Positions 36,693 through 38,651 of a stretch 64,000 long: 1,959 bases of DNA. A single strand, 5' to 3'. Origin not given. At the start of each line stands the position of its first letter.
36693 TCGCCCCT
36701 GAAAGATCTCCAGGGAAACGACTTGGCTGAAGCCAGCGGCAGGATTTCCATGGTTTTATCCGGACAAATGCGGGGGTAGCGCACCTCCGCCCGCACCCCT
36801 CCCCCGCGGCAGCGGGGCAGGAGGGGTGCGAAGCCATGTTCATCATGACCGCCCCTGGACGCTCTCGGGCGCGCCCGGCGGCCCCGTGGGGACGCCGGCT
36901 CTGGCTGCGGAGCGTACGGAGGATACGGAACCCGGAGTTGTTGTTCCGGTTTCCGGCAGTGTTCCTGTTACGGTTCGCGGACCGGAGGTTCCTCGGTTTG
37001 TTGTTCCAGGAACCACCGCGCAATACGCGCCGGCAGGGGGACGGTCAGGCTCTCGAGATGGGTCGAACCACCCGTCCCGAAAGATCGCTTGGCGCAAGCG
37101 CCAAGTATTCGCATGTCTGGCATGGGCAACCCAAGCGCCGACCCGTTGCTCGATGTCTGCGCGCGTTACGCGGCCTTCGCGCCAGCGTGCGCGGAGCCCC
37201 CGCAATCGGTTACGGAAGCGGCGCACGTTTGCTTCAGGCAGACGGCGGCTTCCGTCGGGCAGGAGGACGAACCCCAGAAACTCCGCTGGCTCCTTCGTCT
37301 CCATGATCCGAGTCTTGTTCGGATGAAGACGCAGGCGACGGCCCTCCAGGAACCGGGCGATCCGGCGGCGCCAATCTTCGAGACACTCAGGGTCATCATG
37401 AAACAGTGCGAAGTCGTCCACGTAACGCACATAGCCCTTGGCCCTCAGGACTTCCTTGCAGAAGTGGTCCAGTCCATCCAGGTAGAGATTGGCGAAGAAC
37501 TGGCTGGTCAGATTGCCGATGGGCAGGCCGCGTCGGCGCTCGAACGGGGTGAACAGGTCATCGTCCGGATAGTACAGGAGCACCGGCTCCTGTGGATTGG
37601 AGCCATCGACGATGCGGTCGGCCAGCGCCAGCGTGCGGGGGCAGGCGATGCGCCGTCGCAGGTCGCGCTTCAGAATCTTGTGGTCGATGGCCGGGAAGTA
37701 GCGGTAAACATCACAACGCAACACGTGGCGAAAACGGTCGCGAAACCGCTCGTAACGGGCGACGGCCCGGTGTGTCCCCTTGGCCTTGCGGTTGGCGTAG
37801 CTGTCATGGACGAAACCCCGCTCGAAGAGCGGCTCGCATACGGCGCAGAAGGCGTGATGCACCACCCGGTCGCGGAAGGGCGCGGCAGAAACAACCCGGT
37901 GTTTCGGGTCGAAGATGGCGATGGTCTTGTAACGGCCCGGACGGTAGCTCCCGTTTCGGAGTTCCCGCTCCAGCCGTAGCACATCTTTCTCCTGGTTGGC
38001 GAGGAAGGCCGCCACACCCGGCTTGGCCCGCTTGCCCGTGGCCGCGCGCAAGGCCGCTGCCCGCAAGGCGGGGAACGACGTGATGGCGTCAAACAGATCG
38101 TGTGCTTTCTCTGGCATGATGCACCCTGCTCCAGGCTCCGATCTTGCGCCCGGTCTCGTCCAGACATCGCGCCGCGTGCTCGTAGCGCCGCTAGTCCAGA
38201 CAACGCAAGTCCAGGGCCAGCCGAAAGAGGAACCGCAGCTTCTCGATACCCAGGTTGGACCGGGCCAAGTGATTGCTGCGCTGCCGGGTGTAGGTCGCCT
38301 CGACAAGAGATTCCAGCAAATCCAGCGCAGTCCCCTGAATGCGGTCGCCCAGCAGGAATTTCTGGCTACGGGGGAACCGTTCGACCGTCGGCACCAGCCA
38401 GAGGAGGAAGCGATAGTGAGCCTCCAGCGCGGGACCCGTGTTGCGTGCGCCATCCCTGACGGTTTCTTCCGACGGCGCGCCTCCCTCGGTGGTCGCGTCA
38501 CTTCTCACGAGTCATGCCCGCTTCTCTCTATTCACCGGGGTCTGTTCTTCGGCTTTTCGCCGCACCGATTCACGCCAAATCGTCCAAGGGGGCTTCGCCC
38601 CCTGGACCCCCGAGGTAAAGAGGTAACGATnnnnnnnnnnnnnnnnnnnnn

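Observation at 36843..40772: Complete diversity-generating retroelement with adenine-specific TR/VR mismatches, targeting a secreted caspase-CLec protein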

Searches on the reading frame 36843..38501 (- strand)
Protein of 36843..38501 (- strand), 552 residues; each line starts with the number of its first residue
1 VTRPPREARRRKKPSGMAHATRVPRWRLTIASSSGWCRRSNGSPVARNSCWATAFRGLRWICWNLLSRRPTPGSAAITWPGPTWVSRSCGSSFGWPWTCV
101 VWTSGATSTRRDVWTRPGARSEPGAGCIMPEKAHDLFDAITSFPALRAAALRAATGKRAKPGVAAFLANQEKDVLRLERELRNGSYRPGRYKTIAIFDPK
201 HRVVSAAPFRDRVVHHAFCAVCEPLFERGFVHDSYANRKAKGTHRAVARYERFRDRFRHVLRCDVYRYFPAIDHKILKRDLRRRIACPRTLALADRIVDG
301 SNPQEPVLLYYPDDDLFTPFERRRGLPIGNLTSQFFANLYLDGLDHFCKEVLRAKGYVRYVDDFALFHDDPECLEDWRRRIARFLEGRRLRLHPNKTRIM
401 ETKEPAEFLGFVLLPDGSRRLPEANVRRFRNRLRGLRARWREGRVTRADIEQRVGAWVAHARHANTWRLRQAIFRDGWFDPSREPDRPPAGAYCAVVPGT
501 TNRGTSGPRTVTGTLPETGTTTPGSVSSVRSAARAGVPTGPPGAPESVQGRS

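Call 4: search_protein_families(library=pfam, proteins=[window:36843-38501:-], max_evalue=0.01)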
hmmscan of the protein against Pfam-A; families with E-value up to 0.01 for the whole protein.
window:36843-38501:- (552 aa): 1 family
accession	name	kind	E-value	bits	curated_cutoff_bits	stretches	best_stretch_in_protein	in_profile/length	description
PF00078.32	RVT_1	-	2.5e-17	63.7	29.6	1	200-412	8-204/205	Reverse transcriptase (RNA-dependent DNA polymerase)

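Call 5: search_protein_families(library=ncbifam, proteins=[window:36843-38501:-], max_evalue=0.01)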
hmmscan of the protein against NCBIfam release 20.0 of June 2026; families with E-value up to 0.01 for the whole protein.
window:36843-38501:- (552 aa): 8 families
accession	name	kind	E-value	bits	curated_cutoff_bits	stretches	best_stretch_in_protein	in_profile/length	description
TIGR04416.1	group_II_RT_mat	equivalog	1e-36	126.8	300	1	165-416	27-270/353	group II intron reverse transcriptase/maturase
NF041747.1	Drt3a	equivalog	3e-10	40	200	1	259-405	112-243/412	antiviral reverse transcriptase Drt3a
NF038233.2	retron_St85_RT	exception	3.6e-10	39.6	235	1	257-436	88-253/289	retron St85 family RNA-directed DNA polymerase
NF041746.1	Drt2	equivalog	4.4e-10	39.3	390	1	318-434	216-341/416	antiviral reverse transcriptase Drt2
NF041749.1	Drt4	equivalog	6e-08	32.1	450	1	324-405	193-272/489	antiviral reverse transcriptase Drt4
NF041750.1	Drt5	equivalog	1.9e-05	23.8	550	1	336-402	189-253/484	antiviral reverse transcriptase Drt5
NF041748.1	Drt3b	equivalog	0.0036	16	350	1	324-401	230-316/647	antiviral reverse transcriptase Drt3b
NF006078.0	PRK08224.1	equivalog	0.0063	15.5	296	0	390-460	96-169/350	ATP-dependent DNA ligase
